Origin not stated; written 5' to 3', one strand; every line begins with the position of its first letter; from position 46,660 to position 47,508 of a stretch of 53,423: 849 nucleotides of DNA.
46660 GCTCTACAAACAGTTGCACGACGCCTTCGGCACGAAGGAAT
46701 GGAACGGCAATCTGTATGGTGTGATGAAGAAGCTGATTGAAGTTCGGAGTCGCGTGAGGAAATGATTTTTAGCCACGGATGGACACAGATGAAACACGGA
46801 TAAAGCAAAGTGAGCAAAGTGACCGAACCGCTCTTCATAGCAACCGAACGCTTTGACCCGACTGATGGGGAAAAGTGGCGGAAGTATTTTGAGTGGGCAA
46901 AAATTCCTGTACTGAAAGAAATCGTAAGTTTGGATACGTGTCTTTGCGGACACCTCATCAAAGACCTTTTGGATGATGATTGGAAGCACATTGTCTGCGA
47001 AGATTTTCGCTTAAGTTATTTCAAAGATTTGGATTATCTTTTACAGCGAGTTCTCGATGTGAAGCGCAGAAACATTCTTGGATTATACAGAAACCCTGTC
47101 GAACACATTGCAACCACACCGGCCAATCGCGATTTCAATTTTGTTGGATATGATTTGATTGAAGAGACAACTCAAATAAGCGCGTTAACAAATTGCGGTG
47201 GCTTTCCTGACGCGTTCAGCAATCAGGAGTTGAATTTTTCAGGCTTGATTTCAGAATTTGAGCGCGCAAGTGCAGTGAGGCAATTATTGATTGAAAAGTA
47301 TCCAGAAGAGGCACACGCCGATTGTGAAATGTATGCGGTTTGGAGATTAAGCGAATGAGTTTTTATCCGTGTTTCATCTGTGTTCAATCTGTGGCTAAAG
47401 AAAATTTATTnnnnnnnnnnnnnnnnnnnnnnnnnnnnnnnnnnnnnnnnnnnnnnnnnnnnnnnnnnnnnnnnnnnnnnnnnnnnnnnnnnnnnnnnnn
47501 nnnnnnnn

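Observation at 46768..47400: AT-rich orphan gene bounded by 38-bp inverted repeats, inserted exactly in the araB-araD spacer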

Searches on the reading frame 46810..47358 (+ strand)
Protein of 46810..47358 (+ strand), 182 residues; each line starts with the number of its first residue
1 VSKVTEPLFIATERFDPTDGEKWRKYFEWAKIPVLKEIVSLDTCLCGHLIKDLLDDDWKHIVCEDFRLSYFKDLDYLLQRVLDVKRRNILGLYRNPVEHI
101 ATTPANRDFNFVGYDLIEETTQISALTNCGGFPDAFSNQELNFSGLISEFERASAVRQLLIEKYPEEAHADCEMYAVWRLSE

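Call 10: search_protein_families(library=pfam, proteins=[window:46810-47358:+], max_evalue=0.1)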
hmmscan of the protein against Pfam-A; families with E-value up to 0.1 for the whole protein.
window:46810-47358:+ (182 aa): 0 families

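Call 11: search_protein_families(library=padloc, proteins=[window:46810-47358:+], max_evalue=1)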
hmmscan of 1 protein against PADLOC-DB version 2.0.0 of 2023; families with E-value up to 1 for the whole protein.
window:46810-47358:+ (182 aa): 0 families
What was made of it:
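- On Known anti-phage defence protein: No hit for X (call 11).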

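Call 12: search_protein_families(library=ncbifam, proteins=[window:46810-47358:+], max_evalue=1)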
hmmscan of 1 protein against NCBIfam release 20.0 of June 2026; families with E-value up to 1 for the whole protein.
window:46810-47358:+ (182 aa): 0 families

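Call 13: find_homologous_proteins(query=window:46810-47358:+, max_evalue=0.01)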
Query window:46810-47358:+ (182 aa): 338 proteins with E <= 0.01 among 372 candidates; the best 120 are listed.
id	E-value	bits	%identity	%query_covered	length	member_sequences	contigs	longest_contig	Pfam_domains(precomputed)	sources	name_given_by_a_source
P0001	1.9e-118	411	99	98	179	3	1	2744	-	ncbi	-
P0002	3.6e-100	351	82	98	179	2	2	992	-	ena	-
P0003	1.7e-98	346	80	99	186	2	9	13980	-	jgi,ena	jgi:hypothetical protein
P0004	7.7e-97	340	80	98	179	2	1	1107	-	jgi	jgi:hypothetical protein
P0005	7.9e-96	337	79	98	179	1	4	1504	-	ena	-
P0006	4.8e-95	335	79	98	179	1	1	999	-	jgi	jgi:hypothetical protein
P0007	2.2e-94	332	77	98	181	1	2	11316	-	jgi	jgi:hypothetical protein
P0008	8.8e-90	317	73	98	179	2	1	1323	-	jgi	jgi:hypothetical protein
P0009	3.2e-89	316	76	98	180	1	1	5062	-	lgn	-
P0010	9.4e-89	314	74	98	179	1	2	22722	-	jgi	jgi:hypothetical protein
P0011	4.5e-88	312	73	99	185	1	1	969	-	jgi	jgi:hypothetical protein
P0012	6.8e-88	311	72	98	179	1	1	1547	-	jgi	jgi:hypothetical protein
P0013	5.6e-87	308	72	98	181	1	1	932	-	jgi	jgi:hypothetical protein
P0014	3.4e-86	306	71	98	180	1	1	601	-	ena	-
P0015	5.5e-86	305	72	98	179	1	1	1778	-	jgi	-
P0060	8.0e-78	278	67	98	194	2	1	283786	-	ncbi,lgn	-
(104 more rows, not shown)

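Call 15: find_encoding_contigs(protein=P0003, flank=4000, max_places=6)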
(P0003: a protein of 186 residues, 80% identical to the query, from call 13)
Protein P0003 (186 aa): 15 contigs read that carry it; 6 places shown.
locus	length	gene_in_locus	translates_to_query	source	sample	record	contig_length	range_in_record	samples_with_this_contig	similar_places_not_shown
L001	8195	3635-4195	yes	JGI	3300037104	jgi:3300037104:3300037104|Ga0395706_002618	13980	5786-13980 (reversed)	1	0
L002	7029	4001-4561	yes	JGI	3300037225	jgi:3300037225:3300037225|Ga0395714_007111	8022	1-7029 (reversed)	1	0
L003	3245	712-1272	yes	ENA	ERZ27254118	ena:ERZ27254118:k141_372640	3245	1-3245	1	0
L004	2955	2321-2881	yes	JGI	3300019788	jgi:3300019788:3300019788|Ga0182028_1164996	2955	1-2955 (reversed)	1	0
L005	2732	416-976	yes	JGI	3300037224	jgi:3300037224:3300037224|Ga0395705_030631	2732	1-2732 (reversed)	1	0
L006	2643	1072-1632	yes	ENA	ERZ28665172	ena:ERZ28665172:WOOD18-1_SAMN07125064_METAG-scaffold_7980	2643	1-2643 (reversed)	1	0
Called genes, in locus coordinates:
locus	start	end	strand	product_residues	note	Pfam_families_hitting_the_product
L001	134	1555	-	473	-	-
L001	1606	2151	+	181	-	PF01475:FUR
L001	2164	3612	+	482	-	PF19295:SufBD_N, PF01458:SUFBD_core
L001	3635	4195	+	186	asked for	-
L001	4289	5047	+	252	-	PF00005:ABC_tran, PF02463:SMC_N (faint)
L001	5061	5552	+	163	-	-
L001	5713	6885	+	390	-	PF02606:LpxK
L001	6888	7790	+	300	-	PF03279:Lip_A_acyltrans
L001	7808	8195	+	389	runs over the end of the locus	PF01075:Glyco_transf_9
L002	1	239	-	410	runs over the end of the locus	?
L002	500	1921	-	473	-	-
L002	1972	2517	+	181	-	PF01475:FUR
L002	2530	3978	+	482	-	PF19295:SufBD_N, PF01458:SUFBD_core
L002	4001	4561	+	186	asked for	-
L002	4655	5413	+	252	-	PF00005:ABC_tran, PF02463:SMC_N (faint)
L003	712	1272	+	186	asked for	-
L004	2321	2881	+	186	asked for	-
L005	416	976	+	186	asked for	-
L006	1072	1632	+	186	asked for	-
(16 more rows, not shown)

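Call 16: find_encoding_contigs(protein=P0010, flank=4000, max_places=3)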
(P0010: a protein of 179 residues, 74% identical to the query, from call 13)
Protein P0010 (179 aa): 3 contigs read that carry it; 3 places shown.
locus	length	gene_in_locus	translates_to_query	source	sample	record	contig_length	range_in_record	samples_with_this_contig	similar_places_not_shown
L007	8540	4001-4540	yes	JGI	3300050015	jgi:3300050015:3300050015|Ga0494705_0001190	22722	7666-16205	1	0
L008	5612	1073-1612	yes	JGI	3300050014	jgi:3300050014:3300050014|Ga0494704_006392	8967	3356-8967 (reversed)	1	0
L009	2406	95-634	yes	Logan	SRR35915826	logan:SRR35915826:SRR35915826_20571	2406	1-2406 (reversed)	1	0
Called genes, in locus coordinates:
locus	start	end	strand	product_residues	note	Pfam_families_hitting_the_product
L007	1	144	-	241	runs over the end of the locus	PF01797:Y1_Tnp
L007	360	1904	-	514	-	PF00106:adh_short (weak), PF13561:adh_short_C2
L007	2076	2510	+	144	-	PF01475:FUR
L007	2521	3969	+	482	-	PF19295:SufBD_N, PF01458:SUFBD_core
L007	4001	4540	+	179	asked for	-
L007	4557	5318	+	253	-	PF00005:ABC_tran, PF02463:SMC_N (faint)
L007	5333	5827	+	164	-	-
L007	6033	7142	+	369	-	PF00155:Aminotran_1_2 (weak), PF01041:DegT_DnrJ_EryC1, PF01053:Cys_Met_Meta_PP (weak)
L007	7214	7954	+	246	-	PF00210:Ferritin (weak), PF02915:Rubrerythrin, PF21349:RUBY_RBDX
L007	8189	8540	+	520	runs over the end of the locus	PF00682:HMGL-like, PF22617:HCS_D2, PF08502:LeuA_dimer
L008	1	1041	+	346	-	?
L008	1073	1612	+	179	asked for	-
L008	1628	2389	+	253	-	PF00005:ABC_tran, PF02463:SMC_N (faint)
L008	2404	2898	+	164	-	-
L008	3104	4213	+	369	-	PF00155:Aminotran_1_2 (weak), PF01041:DegT_DnrJ_EryC1, PF01053:Cys_Met_Meta_PP (weak)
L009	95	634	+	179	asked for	-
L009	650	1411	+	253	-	PF00005:ABC_tran, PF02463:SMC_N (faint)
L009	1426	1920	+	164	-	-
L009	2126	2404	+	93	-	?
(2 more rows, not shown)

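Call 17: find_encoding_contigs(protein=P0060, flank=4000, max_places=3)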
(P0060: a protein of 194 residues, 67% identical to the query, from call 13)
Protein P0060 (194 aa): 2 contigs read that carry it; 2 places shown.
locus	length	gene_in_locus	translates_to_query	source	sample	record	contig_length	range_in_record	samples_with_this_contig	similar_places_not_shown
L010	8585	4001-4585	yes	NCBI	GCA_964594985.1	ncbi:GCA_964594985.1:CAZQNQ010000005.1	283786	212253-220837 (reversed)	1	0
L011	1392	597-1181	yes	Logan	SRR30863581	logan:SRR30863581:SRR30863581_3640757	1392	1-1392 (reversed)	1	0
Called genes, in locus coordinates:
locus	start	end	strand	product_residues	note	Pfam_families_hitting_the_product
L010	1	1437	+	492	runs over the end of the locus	PF00370:FGGY_N, PF02782:FGGY_C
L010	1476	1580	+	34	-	-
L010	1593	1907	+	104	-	PF05336:rhaM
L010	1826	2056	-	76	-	-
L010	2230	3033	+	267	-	PF13366:PDDEXK_3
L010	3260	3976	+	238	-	PF02754:CCG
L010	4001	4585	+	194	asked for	-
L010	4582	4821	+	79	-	-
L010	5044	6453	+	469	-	PF02589:LUD_dom, PF13187:Fer4_9 (faint), PF13183:Fer4_8, PF13237:Fer4_10 (faint), PF12838:Fer4_7 (faint), PF13534:Fer4_17 (weak), PF11870:LutB_C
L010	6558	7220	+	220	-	PF02589:LUD_dom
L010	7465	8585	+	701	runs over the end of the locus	PF01055:Glyco_hydro_31_2nd, PF21365:Glyco_hydro_31_3rd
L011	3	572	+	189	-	?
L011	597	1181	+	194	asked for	-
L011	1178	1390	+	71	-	?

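Call 22: search_protein_representatives(protein=window:46810-47358:+)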
Query: 182 residues. Proteins with E-value up to 0.001 (for the whole library): 559; up to 1e-10: 358; up to 1e-30: 81. The best 150 are listed.
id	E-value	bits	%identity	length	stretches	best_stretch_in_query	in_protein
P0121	8.2e-68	244.2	62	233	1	7-182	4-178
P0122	2.4e-67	242.6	59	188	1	5-182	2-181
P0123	1.6e-55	204.1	62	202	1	5-153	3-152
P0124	5.9e-55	202.3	53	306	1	4-181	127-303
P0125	6.0e-46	172.9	43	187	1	7-181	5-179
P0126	2.2e-44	167.8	45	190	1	6-179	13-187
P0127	2.4e-44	167.7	47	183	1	6-182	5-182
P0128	5.5e-44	166.5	44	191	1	3-180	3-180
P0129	1.1e-43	165.5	43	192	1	9-179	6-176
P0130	2.9e-43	164.2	44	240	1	4-179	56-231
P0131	3.0e-43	164.1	43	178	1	6-181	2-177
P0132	3.5e-43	163.9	48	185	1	7-181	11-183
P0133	4.1e-43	163.7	43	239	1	6-181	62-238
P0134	1.0e-42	162.4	44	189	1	11-181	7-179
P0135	1.4e-42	161.9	45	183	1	8-181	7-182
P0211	5.3e-29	117.7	34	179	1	9-182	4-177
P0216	3.4e-28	115.0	33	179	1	8-178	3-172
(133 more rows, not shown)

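Call 24: search_protein_families(library=pfam, alignment_id=A1, max_evalue=1)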
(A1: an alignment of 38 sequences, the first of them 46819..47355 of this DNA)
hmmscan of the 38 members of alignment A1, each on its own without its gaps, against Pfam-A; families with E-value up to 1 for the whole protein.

A. member 1, window:46819-47355:+ (179 aa): 0 families

B. families by the number of members that match (of 38 scanned): 9 families
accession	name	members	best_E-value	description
PF22384.1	PBP2_Ca3427_like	1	0.046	Ca3427-like PBP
PF23872.1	DUF7227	1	0.072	Domain of unknown function (DUF7227)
PF06087.18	Tyr-DNA_phospho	1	0.093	Tyrosyl-DNA phosphodiesterase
PF22659.2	YycE-like_C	1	0.1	YycE-like C-terminal domain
PF17477.7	Rota_VP4_MID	1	0.2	Rotavirus VP4 membrane interaction domain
PF12354.14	Internalin_N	1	0.23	Bacterial adhesion/invasion protein N terminal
PF03905.18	Corona_NS4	1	0.24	Coronavirus non-structural protein NS4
PF23840.1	Phage_tail_terminator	1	0.25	Phage tail terminator protein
PF12469.13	Cmr2_N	1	0.26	CRISPR-associated protein Cmr2, N-terminal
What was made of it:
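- On REP / REPIN with RAYT (REPtron): X and 37 relatives give no Y1_Tnp hit or any other Pfam hit (calls 10, 24).
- X has no HUH, DDE or recombinase signature in any library (calls 10-12, 24).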

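Call 25: search_solved_structures(query=A1, max_evalue=10)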
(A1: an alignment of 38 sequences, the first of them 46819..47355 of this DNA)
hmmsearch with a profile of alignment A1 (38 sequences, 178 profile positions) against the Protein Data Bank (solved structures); distinct sequences matched with E-value up to 10: 1.
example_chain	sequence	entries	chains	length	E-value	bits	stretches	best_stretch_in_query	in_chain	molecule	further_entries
8i02_A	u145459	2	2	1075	0.11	15.7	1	8-73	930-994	Paired amphipathic helix protein pst2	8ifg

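Call 26: search_protein_families(library=phrogs, alignment_id=A1, max_evalue=0.1)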
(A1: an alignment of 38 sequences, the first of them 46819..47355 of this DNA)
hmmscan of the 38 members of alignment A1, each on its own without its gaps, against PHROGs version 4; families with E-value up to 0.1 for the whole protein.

A. member 1, window:46819-47355:+ (179 aa): 1 family
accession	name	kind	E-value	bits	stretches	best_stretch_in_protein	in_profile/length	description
phrog_5679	-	unknown function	0.097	14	0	39-65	32-58/63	-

B. families by the number of members that match (of 38 scanned): 5 families
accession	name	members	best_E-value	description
phrog_29025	-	2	0.031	-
phrog_16814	-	1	0.033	-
phrog_18903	-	1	0.07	-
phrog_15524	-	1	0.09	terminase large subunit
phrog_5679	-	1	0.097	-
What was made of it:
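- On Homing endonuclease gene: No Pfam, NCBIfam or PHROG hit (calls 10, 12, 24, 26).
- X has no detectable nuclease or DNA-binding domain (calls 10-12, 24-26).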

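Call 27: find_homologous_proteins(query=A1, max_evalue=0.001)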
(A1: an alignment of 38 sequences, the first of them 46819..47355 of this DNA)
Query A1 (38 sequences) (179 aa, profile of the alignment): 1932 proteins with E <= 0.001 among 3694 candidates; the best 120 are listed.
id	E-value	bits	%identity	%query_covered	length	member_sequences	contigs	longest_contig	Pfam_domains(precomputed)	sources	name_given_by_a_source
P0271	9.4e-75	268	48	100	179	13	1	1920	-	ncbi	-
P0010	1.7e-72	261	75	100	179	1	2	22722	-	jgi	jgi:hypothetical protein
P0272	2.2e-72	261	49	100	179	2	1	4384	-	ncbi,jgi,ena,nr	ncbi:MAG: hypothetical protein OEW48_16275 [Phycisphaerae bacterium]|nr:hypothetical protein [Phycis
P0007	2.7e-72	260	77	100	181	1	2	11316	-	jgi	jgi:hypothetical protein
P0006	2.7e-72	260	79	100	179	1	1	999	-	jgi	jgi:hypothetical protein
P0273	4.4e-72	260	47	100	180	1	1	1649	-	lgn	-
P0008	6.4e-72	259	74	100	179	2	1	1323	-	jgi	jgi:hypothetical protein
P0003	6.7e-72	259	80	100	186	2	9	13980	-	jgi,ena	jgi:hypothetical protein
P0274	7.6e-72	259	46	97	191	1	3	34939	-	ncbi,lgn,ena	-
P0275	8.9e-72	259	47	99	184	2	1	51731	-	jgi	jgi:hypothetical protein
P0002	1.2e-71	258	82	100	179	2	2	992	-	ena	-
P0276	1.8e-71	258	48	98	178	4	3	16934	-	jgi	jgi:hypothetical protein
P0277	2.8e-71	257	45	98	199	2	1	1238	-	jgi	jgi:hypothetical protein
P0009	3.6e-71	257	76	100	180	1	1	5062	-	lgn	-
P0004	3.8e-71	257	81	100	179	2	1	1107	-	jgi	jgi:hypothetical protein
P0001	8.5e-71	256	99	100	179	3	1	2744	-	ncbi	-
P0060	1.3e-69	252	68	100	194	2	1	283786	-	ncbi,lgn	-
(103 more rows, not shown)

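Call 30: find_related_loci(query=A2, collection=genome_contigs, flank=6000)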
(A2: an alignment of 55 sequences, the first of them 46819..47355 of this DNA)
Query A2 (179 aa) in genome_contigs; peptide patterns used: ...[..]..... (x = any residue, [..] = any of these).
240 stretches matched a pattern; 234 encode a relative of the query (tblastn E <= 1e-3); the best 80 are kept; 80 distinct loci.
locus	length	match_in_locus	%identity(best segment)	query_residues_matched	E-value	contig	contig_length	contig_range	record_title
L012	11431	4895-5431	75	1-179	7e-95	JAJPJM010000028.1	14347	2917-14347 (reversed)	MAG: Verrucomicrobia bacterium isolate Centralia_MAG_483 k107_28228698, whole genome shotgun sequence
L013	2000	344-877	72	2-179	4e-93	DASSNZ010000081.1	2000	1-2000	MAG TPA_asm: Verrucomicrobiia bacterium isolate SMAG_U1239 k141_769593, whole genome shotgun sequence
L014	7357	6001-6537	69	1-179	2e-83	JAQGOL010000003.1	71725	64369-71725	MAG: Chthoniobacteraceae bacterium isolate RYN_612 scaffold_905908, whole genome shotgun sequence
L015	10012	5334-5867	69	1-178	1e-82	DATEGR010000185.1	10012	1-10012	MAG TPA_asm: Verrucomicrobiia bacterium isolate SMAG_U8790 k141_1803375, whole genome shotgun sequence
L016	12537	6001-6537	67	1-179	3e-82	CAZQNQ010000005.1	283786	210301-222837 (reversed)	MAG TPA_asm: uncultured Bifidobacterium sp. isolate SRP344714_co2_359 genome assembly, contig: NODE_63_length_283786_cov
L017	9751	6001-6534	67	2-179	2e-80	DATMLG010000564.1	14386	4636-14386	MAG TPA_asm: Verrucomicrobiia bacterium isolate SMAG_U12791 k141_915423, whole genome shotgun sequence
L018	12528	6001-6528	68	4-179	2e-79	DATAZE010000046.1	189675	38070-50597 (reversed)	MAG TPA_asm: Verrucomicrobiia bacterium isolate SMAG_U5697 k141_1016114, whole genome shotgun sequence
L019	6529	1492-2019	68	4-179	1e-77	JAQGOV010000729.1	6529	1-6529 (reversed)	MAG: Verrucomicrobiales bacterium isolate RYN_622 scaffold_3613984, whole genome shotgun sequence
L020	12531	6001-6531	62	1-177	4e-76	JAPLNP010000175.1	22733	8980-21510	MAG: Planctomycetia bacterium isolate LacPavin_0920_SED3_MAG_64_13 LacPavin_0920_SED3_scaffold_687931, whole genome shot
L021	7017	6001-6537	65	1-179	2e-74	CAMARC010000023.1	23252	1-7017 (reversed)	MAG: Candidatus Kuenenia stuttgartiensis isolate GH-07nov19-106 genome assembly, contig: GH-07nov19-C2497, whole genome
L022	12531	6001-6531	61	3-179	4e-71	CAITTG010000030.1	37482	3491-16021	MAG: uncultured Verrucomicrobia subdivision 3 bacterium isolate B4-5_bin-581 genome assembly, contig: bin-581:030/135, w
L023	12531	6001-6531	60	3-179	9e-71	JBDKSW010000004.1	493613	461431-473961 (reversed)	MAG: Thermoguttaceae bacterium isolate 6_bin.44 c_000000296470, whole genome shotgun sequence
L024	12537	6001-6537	60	1-179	7e-70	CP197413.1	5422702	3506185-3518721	Planctomycetaceae bacterium SH248 chromosome, whole genome shotgun sequence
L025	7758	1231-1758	63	4-179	5e-69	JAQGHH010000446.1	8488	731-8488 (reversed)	MAG: Phycisphaerales bacterium isolate RYN_428 scaffold_1471495, whole genome shotgun sequence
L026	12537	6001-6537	58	1-179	1e-68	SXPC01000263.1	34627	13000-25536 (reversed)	MAG: Planctomyces sp. isolate F1-120-MAGs242 F1-120__c847452, whole genome shotgun sequence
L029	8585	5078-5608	56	1-179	1e-61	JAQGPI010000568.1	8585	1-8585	MAG: Verrucomicrobiaceae bacterium isolate RYN_635 scaffold_1598631, whole genome shotgun sequence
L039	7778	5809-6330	49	4-178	5e-54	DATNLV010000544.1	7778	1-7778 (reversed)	MAG TPA_asm: Bryobacteraceae bacterium isolate SMAG_U11461 k141_535217, whole genome shotgun sequence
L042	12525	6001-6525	48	1-176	2e-53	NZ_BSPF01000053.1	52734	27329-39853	Mesorhizobium tianshanense strain NBRC 102499 sequence053, whole genome shotgun sequence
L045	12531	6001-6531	46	1-177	5e-53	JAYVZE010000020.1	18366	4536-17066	MAG: Blastocatellia bacterium isolate GL88_UP_metabat_53 GL88_UP_metabat_53_19, whole genome shotgun sequence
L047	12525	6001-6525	47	1-176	7e-53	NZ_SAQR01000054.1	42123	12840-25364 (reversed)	MAG: Mesorhizobium sp. isolate N.Ca.IN.015.10.1 NODE_54_length_42123_cov_9.855900, whole genome shotgun sequence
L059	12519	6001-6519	46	5-177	3e-51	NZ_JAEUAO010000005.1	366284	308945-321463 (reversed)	Rhizobium herbae strain HU44 NODE_HU44_5, whole genome shotgun sequence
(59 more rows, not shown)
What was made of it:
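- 46819..47358 (+): Cargo gene X, 179 aa (alternative GTG start at 46810 gives 182 aa). It belongs to a large uncharacterised family with the motif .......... Homologues in calls 13, 22, 27, 30.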

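Call 36: predict_structure(alignment_id=A2)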
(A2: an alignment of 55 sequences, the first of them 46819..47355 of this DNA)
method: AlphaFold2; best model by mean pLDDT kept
length: 179 residues; sequences in the alignment: 55
mean_pLDDT: 93.4   pTM: 0.89
mean pLDDT of the five models: 93.4, 93.3, 93.2, 93.2, 92.8
residues with pLDDT >= 90: 156; 70-90: 22; 50-70: 1; < 50: 0
segments of 3 or more residues with pLDDT < 50: none
pLDDT, mean of each block of 10 residues (from residue 1): 90 97 93 95 94 93 87 96 95 94 95 91 86 95 97 97 93 94
secondary structure, 60 per line:
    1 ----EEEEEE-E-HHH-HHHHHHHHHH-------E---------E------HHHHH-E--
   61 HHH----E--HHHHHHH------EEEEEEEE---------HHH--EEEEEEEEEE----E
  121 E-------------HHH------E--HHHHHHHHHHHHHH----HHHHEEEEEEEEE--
elements in order: E5-10 H18-27 H52-56 H71-77 E84-91 E106-115 H147-160 H165-168 E169-177

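Call 41: fold_search(model_id=the predicted structure, library=pdb)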
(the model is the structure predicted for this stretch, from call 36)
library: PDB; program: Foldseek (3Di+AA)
matches with E <= 10: 79; with E <= 0.001: 0
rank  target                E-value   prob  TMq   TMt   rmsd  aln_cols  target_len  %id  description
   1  3ab2_D                2.3e+00  0.02  0.19  0.21  16.9       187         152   10  Crystal structure of aspartate kinase from Corynebacterium glutamicum in complex with threonine (released 2010-06-23)
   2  1ipb                  2.5e+00  0.02  0.19  0.18  16.9       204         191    8  CRYSTAL STRUCTURE OF EUKARYOTIC INITIATION FACTOR 4E COMPLEXED WITH 7-METHYL GPPPA (released 2002-05-08)
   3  6ztj_CF               2.7e+00  0.01  0.13  0.13  20.6       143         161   10  E. coli 70S-RNAP expressome complex in NusG-coupled state (38 nt intervening mRNA) (released 2020-09-16)
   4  5m7w_D                2.8e+00  0.02  0.20  0.21  16.9       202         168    8  Translation initiation factor 4E in complex with (SP)-m2(7,2'O)GppSpG mRNA 5' cap analog (beta-S-ARCA D2) (released 2017-12-20)
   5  4aza_C                2.8e+00  0.02  0.20  0.19  16.8       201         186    7  Improved eIF4E binding peptides by phage display guided design. (released 2012-08-08)
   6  6n8m_q                3.2e+00  0.02  0.13  0.20  12.6       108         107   12  Cryo-EM structure of pre-Lsg1 (PL) pre-60S ribosomal subunit (released 2019-03-13)
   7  3ab2_L                3.5e+00  0.02  0.16  0.18  15.3       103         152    8  Crystal structure of aspartate kinase from Corynebacterium glutamicum in complex with threonine (released 2010-06-23)
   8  3qqm_B                3.7e+00  0.01  0.09  0.08  16.8       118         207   14  Crystal structure of a Putative amino-acid aminotransferase (NP_104211.1) from Mesorhizobium loti at 2.30 A resolution (released 2011-03-02)
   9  8be1_C                3.7e+00  0.01  0.11  0.11  15.7       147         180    5  SARS-CoV-2 RBD in complex with a Fab fragment of a neutralising antibody mRBD2 (released 2023-01-25)
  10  2efn                  3.9e+00  0.02  0.16  0.18  14.2       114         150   13  Crystal Structure of Ser 32 to Ala of ST1022 from Sulfolobus tokodaii 7 (released 2008-02-26)
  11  9gur_Z                3.9e+00  0.01  0.12  0.17  12.7        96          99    8  30S mRNA delivery complex TEC resolved (TEC only) (released 2024-11-20)
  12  2efo                  4.2e+00  0.02  0.16  0.18  14.3       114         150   13  Crystal structure of Tyr77 to Ala of ST1022 from Sulfolobus tokodaii 7 (released 2008-02-26)
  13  8agg                  4.2e+00  0.01  0.21  0.10  11.7       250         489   10  Structure of the Legionella phosphocholine hydrolase Lem3 (released 2023-04-12)
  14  1x7v_A                4.5e+00  0.01  0.15  0.22  14.2       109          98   22  Crystal structure of PA3566 from Pseudomonas aeruginosa (released 2004-08-31)
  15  2ap6_A                4.5e+00  0.01  0.12  0.16  15.7       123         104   12  X-Ray Crystal Structure of Protein Atu4242 from Agrobacterium tumefaciens. Northeast Strucutral Genomics Consortium Ta (released 2005-11-01)
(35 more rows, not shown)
